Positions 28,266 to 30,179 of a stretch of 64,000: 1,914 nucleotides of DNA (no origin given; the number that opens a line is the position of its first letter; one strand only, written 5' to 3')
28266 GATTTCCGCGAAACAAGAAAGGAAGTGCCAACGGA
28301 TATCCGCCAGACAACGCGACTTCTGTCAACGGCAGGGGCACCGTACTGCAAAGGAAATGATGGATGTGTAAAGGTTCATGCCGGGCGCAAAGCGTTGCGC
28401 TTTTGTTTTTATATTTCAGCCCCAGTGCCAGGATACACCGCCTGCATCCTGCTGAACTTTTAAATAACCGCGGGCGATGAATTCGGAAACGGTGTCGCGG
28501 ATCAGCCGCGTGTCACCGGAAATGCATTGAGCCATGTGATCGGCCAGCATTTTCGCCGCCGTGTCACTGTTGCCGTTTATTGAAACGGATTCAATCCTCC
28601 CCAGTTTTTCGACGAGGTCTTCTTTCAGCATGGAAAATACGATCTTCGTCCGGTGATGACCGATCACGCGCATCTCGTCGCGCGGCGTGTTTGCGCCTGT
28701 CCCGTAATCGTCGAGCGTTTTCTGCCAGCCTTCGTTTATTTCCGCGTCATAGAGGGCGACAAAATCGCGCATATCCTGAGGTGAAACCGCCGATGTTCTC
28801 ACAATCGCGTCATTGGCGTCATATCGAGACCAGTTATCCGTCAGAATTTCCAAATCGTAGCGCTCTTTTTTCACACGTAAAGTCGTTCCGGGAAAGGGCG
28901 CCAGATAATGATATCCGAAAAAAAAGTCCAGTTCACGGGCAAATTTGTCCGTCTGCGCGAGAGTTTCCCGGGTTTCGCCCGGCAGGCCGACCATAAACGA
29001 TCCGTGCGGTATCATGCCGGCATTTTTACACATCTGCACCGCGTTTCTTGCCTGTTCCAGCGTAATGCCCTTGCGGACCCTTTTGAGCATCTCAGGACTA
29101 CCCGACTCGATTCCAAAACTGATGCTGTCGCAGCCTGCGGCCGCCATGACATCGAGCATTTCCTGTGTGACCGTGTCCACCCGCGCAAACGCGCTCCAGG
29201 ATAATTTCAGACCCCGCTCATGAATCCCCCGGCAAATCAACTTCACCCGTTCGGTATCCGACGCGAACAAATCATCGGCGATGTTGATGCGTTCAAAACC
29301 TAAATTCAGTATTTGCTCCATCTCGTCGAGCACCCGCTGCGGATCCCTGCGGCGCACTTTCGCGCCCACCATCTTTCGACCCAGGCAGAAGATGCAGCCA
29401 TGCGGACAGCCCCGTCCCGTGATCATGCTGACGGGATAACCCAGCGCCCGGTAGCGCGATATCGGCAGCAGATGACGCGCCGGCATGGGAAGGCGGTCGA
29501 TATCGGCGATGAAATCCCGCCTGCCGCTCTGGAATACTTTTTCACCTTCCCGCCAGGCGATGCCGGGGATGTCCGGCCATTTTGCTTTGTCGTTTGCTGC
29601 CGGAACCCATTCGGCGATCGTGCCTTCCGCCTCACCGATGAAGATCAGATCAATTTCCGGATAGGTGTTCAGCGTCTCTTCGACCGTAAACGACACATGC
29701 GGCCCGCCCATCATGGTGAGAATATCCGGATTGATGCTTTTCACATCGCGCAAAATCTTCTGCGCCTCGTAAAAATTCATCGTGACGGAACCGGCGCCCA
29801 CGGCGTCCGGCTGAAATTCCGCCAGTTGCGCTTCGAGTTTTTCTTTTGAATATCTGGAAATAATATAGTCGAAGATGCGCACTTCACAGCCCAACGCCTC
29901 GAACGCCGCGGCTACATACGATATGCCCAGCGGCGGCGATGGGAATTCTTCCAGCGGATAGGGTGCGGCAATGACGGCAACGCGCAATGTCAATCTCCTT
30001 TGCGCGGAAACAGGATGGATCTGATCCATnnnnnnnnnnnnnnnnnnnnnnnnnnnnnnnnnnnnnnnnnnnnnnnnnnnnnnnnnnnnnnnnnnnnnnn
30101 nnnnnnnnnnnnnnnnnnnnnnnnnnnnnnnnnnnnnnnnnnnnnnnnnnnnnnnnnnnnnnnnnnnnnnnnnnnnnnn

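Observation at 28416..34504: Translationally coupled six-gene operon (PHP, GT4, methyltransferase, alpha/alpha-toroid, LbH acyltransferase, B12-rSAM) with no product I can assign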

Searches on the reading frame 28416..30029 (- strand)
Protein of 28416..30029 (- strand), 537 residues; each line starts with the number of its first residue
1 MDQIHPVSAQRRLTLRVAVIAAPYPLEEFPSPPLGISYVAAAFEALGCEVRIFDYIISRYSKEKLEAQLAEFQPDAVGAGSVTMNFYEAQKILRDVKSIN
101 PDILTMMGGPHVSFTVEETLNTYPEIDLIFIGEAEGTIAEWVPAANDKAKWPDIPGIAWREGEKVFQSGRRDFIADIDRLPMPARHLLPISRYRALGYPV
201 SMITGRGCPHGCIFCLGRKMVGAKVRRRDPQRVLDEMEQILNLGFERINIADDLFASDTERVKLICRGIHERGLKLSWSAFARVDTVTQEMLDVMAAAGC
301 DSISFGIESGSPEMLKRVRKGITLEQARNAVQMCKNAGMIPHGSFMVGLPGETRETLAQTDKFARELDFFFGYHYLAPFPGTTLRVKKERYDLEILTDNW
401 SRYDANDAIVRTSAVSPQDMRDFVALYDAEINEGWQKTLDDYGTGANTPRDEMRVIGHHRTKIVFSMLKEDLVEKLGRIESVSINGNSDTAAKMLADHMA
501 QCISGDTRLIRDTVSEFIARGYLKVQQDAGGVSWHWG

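Call 4: search_protein_families(library=pfam, proteins=[window:28416-30029:-], max_evalue=0.01)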
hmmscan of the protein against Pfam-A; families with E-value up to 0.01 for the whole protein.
window:28416-30029:- (537 aa): 2 families
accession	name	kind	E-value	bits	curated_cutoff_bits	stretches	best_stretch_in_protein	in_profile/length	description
PF04055.27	Radical_SAM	-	5.7e-27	95.3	29.5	1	202-363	1-165/166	Radical SAM superfamily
PF02310.24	B12-binding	-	1.5e-22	80.2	32.1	1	31-140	12-119/121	B12 binding domain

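Call 5: search_protein_families(library=ncbifam, proteins=[window:28416-30029:-], max_evalue=0.01)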
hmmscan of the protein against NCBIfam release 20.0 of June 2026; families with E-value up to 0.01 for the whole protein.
window:28416-30029:- (537 aa): 39 families (the best 25 are shown)
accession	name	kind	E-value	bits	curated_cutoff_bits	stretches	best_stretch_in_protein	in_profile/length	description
TIGR03471.1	HpnJ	equivalog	1.8e-52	178.8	577.6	1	84-385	79-384/472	hopanoid biosynthesis associated radical SAM protein HpnJ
TIGR02026.1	BchE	equivalog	3.5e-52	177.9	481.35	1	32-429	21-425/497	magnesium-protoporphyrin IX monomethyl ester anaerobic oxidative cyclase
NF050148.1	rSAM_ApyD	equivalog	8.4e-51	173.1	750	1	32-386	24-391/645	RiPP biosynthesis radical SAM protein ApyD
TIGR04479.1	bcpD_PhpK_rSAM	subfamily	5.1e-45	153.8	600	1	53-403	89-446/504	PhpK family radical SAM P-methyltransferase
TIGR04385.1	B12_rSAM_cofa1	equivalog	2.4e-40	139.1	450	1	33-364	20-361/438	B12 lower ligand biosynthesis radical SAM protein BzaD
TIGR04014.1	B12_SAM_MJ_0865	equivalog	8.1e-40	136.9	360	1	102-384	68-354/434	methyl-coenzyme M reductase glutamine C-methyltransferase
TIGR04072.2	rSAM_ladder_B12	equivalog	6.8e-39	133.7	360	1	17-362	2-344/443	lipid biosynthesis B12-binding/radical SAM protein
NF038361.1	rSAM_Sden_1168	equivalog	1.2e-33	116.5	575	1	32-371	84-455/560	Sden_1168 family B12-binding radical SAM P-methyltransferase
TIGR04013.1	B12_SAM_MJ_1487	hypoth_equivalog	3.5e-33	115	251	1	84-388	51-357/382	TIGR04013 family B12-binding domain/radical SAM domain-containing protein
TIGR03975.1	rSAM_ocin_1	subfamily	6.6e-33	114.1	281.85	1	63-367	118-430/606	RiPP maturation radical SAM C-methyltransferase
TIGR04367.1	HpnR_B12_rSAM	equivalog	1.3e-32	113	650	1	33-413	22-395/490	hopanoid C-3 methylase HpnR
NF033070.1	rSAM_AprD4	equivalog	1e-29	103.7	500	1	172-428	165-428/456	AprD4 family radical SAM diol-dehydratase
NF033712.0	B12_rSAM_KedN5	subfamily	1.2e-28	99.7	700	1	33-398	17-401/624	KedN5 family methylcobalamin-dependent radical SAM C-methyltransferase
TIGR04295.1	B12_rSAM_oligo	hypoth_equivalog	1.1e-25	90.3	400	1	30-321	22-315/422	TIGR04295 family B12-binding domain-containing radical SAM protein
NF045585.1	rSAM_slr0320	equivalog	2.4e-25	89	775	1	198-392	234-437/511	photosystem II high light acclimation radical SAM protein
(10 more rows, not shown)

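Call 34: find_homologous_proteins(query=window:28416-29987:-, max_evalue=1e-10)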
Query window:28416-29987:- (523 aa): 3233 proteins with E <= 1e-10 among 8000 candidates; the best 120 are listed.
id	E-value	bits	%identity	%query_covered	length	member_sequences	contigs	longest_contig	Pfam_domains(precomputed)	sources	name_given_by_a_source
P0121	0.0e+0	1185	99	100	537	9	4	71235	PF04055.28,PF02310.25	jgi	jgi:radical SAM superfamily enzyme YgiQ (UPF0313 family)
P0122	2.3e-263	893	73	100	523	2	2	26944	PF04055.28,PF02310.25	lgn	-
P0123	8.3e-263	891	73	100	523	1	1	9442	PF04055.28,PF02310.25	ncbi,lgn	-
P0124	1.1e-262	890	74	100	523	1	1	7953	PF04055.28,PF02310.25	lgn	-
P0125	2.2e-262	889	73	100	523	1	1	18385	PF04055.28,PF02310.25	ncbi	ncbi:MAG: radical SAM protein [Smithellaceae bacterium]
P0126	2.0e-261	886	73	100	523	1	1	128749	PF04055.28,PF02310.25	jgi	-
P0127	2.6e-260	883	72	100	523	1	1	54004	PF04055.28,PF02310.25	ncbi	-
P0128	6.2e-260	881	73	100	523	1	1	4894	PF04055.28,PF02310.25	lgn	-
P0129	6.7e-260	881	73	100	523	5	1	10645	PF04055.28,PF02310.25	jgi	-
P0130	7.8e-260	881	73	100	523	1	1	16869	PF04055.28,PF02310.25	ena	-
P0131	2.4e-259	879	73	100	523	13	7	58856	PF04055.28,PF02310.25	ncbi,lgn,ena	ncbi:MAG: radical SAM protein [Smithella sp.]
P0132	4.7e-259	878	72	100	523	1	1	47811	PF04055.28,PF02310.25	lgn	-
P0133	4.7e-259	878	72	100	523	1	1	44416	PF04055.28,PF02310.25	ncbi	ncbi:MAG: B12-binding domain-containing radical SAM protein [Deltaproteobacteria bacterium]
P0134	6.5e-259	878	73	100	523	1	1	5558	PF04055.28,PF02310.25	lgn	-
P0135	1.6e-258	877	72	100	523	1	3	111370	PF04055.28,PF02310.25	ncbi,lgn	-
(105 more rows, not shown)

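Call 35: search_solved_structures(query=window:28416-29987:-, max_evalue=0.001)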
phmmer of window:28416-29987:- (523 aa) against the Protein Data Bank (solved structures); distinct sequences matched with E-value up to 0.001: 19.
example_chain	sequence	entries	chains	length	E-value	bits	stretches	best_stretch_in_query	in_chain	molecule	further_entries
6fd2_B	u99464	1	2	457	5.2e-24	88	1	160-406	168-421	Putative apramycin biosynthetic oxidoreductase 4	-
9ccb_A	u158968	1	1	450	1.8e-22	82.9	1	62-371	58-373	Radical SAM core domain-containing protein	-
7kdx_A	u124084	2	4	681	1.4e-13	53.5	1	58-340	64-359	Methyltransferase TokK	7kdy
5ul2_A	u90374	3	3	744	9.7e-13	50.8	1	12-325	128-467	OxsB protein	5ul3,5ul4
6wte_A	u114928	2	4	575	2.4e-12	49.5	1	178-350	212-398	B12-binding domain-containing protein | Tryptophan-C2-methyltransferase containing B12-binding domain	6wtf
9n1b_A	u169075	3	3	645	4.8e-11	45.2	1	49-408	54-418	Radical SAM protein | Radical SAM enzyme CysS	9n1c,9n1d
3ciw_A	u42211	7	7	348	6.9e-06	28.2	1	193-375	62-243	FeFe-Hydrogenase maturase | [FeFe] hydrogenase maturase subunit HydE | Biotin synthetase, putative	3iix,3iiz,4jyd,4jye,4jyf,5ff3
5fep_A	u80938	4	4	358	7.2e-06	28.1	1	193-375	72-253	[FeFe] hydrogenase maturase subunit HydE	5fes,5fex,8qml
3cix_A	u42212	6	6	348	7.9e-06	28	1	193-375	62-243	FeFe-Hydrogenase maturase | [FeFe] hydrogenase maturase subunit HydE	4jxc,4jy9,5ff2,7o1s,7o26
7o1p_A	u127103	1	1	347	8e-06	28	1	193-375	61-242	[FeFe] hydrogenase maturase subunit HydE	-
2qgq_A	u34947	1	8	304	8.1e-06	28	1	191-381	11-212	Protein TM_1862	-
7o1o_A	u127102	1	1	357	8.3e-06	27.9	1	193-375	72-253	[FeFe] hydrogenase maturase subunit HydE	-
5few_A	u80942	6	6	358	8.3e-06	27.9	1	193-375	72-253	[FeFe] hydrogenase maturase subunit HydE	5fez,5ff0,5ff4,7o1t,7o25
8qmk_A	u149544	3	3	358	8.3e-06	27.9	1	193-375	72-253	[FeFe] hydrogenase maturase subunit HydE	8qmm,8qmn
4jy8_A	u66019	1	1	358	8.4e-06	27.9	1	193-375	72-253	FEFE-HYDROGENASE MATURASE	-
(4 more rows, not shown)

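Call 50: find_related_loci(query=A2, collection=metagenome_contigs, flank=6000)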
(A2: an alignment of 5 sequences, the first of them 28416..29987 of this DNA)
Query A2 (523 aa) in metagenome_contigs; peptide patterns used: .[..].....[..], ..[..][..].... (x = any residue, [..] = any of these).
600 stretches matched a pattern (row limit reached: there are more); 456 encode a relative of the query (tblastn E <= 1e-3); the best 80 are kept; 80 distinct loci.
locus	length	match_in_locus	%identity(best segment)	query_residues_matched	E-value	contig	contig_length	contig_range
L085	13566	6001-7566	71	1-522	0e+0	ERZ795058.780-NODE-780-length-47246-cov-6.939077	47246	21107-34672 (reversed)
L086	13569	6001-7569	72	1-523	0e+0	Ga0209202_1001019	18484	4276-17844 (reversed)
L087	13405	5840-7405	71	1-522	0e+0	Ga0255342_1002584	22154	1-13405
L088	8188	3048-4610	72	1-522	0e+0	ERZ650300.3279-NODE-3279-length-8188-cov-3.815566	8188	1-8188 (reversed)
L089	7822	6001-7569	69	1-523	0e+0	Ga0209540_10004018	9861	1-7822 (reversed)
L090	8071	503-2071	69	1-523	0e+0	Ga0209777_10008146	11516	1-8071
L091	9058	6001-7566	70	1-522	0e+0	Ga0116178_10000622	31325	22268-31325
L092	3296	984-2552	68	1-523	0e+0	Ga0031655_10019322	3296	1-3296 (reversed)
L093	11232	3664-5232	71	1-522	0e+0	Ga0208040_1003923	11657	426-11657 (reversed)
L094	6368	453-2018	65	1-522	0e+0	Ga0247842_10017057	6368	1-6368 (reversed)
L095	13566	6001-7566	66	1-522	0e+0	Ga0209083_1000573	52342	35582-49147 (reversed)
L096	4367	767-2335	66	1-523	0e+0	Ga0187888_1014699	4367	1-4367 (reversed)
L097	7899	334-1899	63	1-522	0e+0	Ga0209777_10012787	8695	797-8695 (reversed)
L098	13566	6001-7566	69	1-522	0e+0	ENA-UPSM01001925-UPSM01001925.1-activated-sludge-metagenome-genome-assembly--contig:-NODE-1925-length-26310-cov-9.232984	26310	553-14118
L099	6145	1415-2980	64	1-522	0e+0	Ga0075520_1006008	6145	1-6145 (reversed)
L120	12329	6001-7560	56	1-522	0e+0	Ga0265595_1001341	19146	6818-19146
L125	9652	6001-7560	57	1-522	0e+0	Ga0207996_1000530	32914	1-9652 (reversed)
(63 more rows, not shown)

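Call 54: search_protein_families(library=pfam, proteins=[L120:695-1864:+, L120:1995-2666:+, L120:2785-4683:+, L120:5181-5753:-, L120:8417-9427:-, L120:9424-10542:-, L120:10434-11516:-, L120:11348-12322:-], max_evalue=0.001)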
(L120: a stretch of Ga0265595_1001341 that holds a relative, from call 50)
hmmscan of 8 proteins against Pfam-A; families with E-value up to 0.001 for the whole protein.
L120:695-1864:+ (389 aa): 3 families
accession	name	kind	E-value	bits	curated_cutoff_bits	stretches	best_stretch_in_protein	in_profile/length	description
PF10518.14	TAT_signal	-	2.9e-06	27.4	22.7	1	7-26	1-20/21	TAT (twin-arginine translocation) pathway signal sequence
PF00753.33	Lactamase_B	-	3.2e-05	24.4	22.7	1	153-209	13-66/196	Metallo-beta-lactamase superfamily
PF12706.13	Lactamase_B_2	-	9.6e-05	22.5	27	1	156-221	1-66/200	Beta-lactamase superfamily domain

L120:1995-2666:+ (223 aa): 1 family
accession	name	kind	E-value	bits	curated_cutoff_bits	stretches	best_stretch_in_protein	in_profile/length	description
PF13290.12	CHB_HEX_C_1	-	0.00088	19.6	22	0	69-102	14-52/67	Chitobiase/beta-hexosaminidase C-terminal domain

L120:2785-4683:+ (632 aa): 7 families
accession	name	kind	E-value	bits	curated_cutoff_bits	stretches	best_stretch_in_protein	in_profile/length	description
PF02492.25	cobW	-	8.3e-44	149.7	20.7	1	315-487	2-179/180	CobW/HypB/UreG, nucleotide-binding domain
PF07683.19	CobW_C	-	9.4e-10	38.7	22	1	532-616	2-92/94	Cobalamin synthesis protein cobW C-terminal domain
PF13401.12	AAA_22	-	6.9e-05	23.6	27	1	312-395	4-59/130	AAA domain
PF03796.21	DnaB_C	-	0.0001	22.2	27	1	298-366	5-73/255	DnaB-like helicase C terminal domain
PF03029.23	ATP_bind_1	-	0.00016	22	27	0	318-347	1-30/240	Conserved hypothetical ATP binding protein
PF00448.28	SRP54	-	0.00016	21.8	22.7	0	384-456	73-145/196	SRP54-type protein, GTPase domain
PF03308.22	MeaB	-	0.00027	20.5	23.1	0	302-479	22-197/273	Methylmalonyl Co-A mutase-associated GTPase MeaB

L120:5181-5753:- (190 aa): 1 family
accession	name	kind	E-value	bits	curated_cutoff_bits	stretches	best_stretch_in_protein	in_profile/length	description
PF00872.24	Transposase_mut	-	2.3e-35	122.6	21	1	3-153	35-185/379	Transposase, Mutator family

L120:8417-9427:- (336 aa): 3 families
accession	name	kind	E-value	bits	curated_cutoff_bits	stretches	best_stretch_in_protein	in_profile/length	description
PF00005.33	ABC_tran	-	9e-34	117.5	25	1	42-194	1-136/137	ABC transporter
PF08352.17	oligo_HPY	-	2.3e-20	73.2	27.1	1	247-310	2-65/65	Oligopeptide/dipeptide transporter, C-terminal region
PF13304.12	AAA_21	-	0.00051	20.6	27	0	164-230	235-303/304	AAA domain, putative AbiEii toxin, Type IV TA system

L120:9424-10542:- (372 aa): 3 families
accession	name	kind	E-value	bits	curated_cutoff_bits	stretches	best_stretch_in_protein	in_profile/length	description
PF00005.33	ABC_tran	-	4.1e-25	89.4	25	1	64-222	2-137/137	ABC transporter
PF08352.17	oligo_HPY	-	1.6e-19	70.5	27.1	1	273-337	1-65/65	Oligopeptide/dipeptide transporter, C-terminal region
PF13304.12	AAA_21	-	2.8e-08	34.6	27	1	184-257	228-303/304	AAA domain, putative AbiEii toxin, Type IV TA system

L120:10434-11516:- (360 aa): 2 families
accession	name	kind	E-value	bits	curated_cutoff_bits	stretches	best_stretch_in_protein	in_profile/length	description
PF00528.27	BPD_transp_1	-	1.6e-32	113.1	26.4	1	164-357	1-182/184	Binding-protein-dependent transport system inner membrane component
PF12911.12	OppC_N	-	5e-10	39.6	23.9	1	67-108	6-47/53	N-terminal TM domain of oligopeptide transport permease C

L120:11348-12322:- (324 aa): 2 families
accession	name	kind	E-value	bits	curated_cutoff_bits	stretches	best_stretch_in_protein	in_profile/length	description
PF00528.27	BPD_transp_1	-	1.2e-38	133.1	26.4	1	113-319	2-183/184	Binding-protein-dependent transport system inner membrane component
PF19300.4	BPD_transp_1_N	-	1.3e-10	41.9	23.8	1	1-94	1-107/114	Binding-prot-dependent transport system membrane comp, N-term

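Call 66: search_protein_families(library=pfam, proteins=[L125:1301-2353:-, L125:2742-3506:+, L125:3531-3920:+, L125:3826-4356:+, L125:4457-5032:+, L125:5056-5949:+], max_evalue=0.001)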
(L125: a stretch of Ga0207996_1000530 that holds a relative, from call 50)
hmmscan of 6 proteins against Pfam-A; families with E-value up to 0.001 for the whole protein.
L125:1301-2353:- (350 aa): 10 families
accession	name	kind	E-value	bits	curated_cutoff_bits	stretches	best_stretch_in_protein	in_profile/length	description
PF01370.27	Epimerase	-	4.7e-62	210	20.9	1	18-267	1-231/240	NAD dependent epimerase/dehydratase family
PF16363.11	GDP_Man_Dehyd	-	6.7e-60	203.7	27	1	19-338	1-331/332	GDP-mannose 4,6 dehydratase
PF01073.25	3Beta_HSD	-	4.3e-18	65.8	22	1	19-174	1-157/280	3-beta hydroxysteroid dehydrogenase/isomerase family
PF02719.21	Polysacc_synt_2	-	4.4e-15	56.1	20.2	1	18-197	1-174/293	Polysaccharide biosynthesis protein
PF04321.23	RmlD_sub_bind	-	1.9e-13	50.6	27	1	17-176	2-138/287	RmlD substrate binding domain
PF00106.31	adh_short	-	2.9e-09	37.1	26.6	1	16-125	1-118/195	short chain dehydrogenase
PF13460.12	NAD_binding_10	-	1.9e-07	31.6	27.2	1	22-176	1-133/184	NAD(P)H-binding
PF08659.16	KR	-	2.3e-06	28.1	22.6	1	18-146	3-144/180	KR domain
PF07993.18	NAD_binding_4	-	6.3e-06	26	20.1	0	88-186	88-199/258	Male sterility protein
PF05368.20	NmrA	-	2.4e-05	24.5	27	1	15-139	2-107/298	NmrA-like family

L125:2742-3506:+ (254 aa): 1 family
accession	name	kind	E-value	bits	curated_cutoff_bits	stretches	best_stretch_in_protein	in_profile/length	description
PF04536.20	TPM_phosphatase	-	1.9e-36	125.3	22.1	1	35-156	1-122/125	TPM domain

L125:3531-3920:+ (129 aa): 0 families

L125:3826-4356:+ (176 aa): 0 families

L125:4457-5032:+ (191 aa): 1 family
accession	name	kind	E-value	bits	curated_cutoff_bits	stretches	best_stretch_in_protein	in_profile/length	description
PF04011.17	LemA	-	3.2e-62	209.2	26.2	1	43-191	1-149/149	LemA family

L125:5056-5949:+ (297 aa): 1 family
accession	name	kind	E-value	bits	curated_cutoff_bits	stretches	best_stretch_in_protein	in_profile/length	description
PF01553.26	Acyltransferase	-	4.9e-13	49.5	23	1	73-224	4-129/132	Acyltransferase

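Call 81: predict_structure(alignment_id=A3)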
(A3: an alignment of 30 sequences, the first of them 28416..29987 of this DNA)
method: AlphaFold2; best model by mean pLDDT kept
length: 523 residues; sequences in the alignment: 30
mean_pLDDT: 67.5   pTM: 0.43
mean pLDDT of the five models: 67.5, 67.2, 64.3, 63.8, 57.2
residues with pLDDT >= 90: 55; 70-90: 241; 50-70: 96; < 50: 131
segments of 3 or more residues with pLDDT < 50: 9-21, 67-71, 158-185, 191-212, 361-418
pLDDT, mean of each block of 10 residues (from residue 1): 69 34 58 73 67 89 63 69 90 63 75 76 79 87 85 66 31 34 46 36 37 63 66 64 77 87 79 89 87 80 71 92 84 60 80 69 32 34 32 28 39 40 75 81 76 74 83 79 91 90 88 87 81
secondary structure, 60 per line:
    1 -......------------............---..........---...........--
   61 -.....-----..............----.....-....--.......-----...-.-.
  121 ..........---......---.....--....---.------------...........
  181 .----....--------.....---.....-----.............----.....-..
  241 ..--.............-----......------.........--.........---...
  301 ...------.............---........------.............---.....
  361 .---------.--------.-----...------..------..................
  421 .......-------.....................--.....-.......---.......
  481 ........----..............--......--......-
elements in order: E2-7 H20-31 E35-40 H41-44 H48-58 E62-66 H72-85 E90-94 H96-99 H102-108 E114-116 H120-130 H134-139 E143-147 E150-153 H170-181 E186-189 E198-202 E206-210 H216-228 E233-237 H239-242 H245-257 E263-268 H275-283 E286-294 H298-303 H310-322 E326-333 H340-352 E356-361 H403-427 H435-455 H458-462 E464-466 H467-470 H474-488 H493-506 E509-514 E517-522
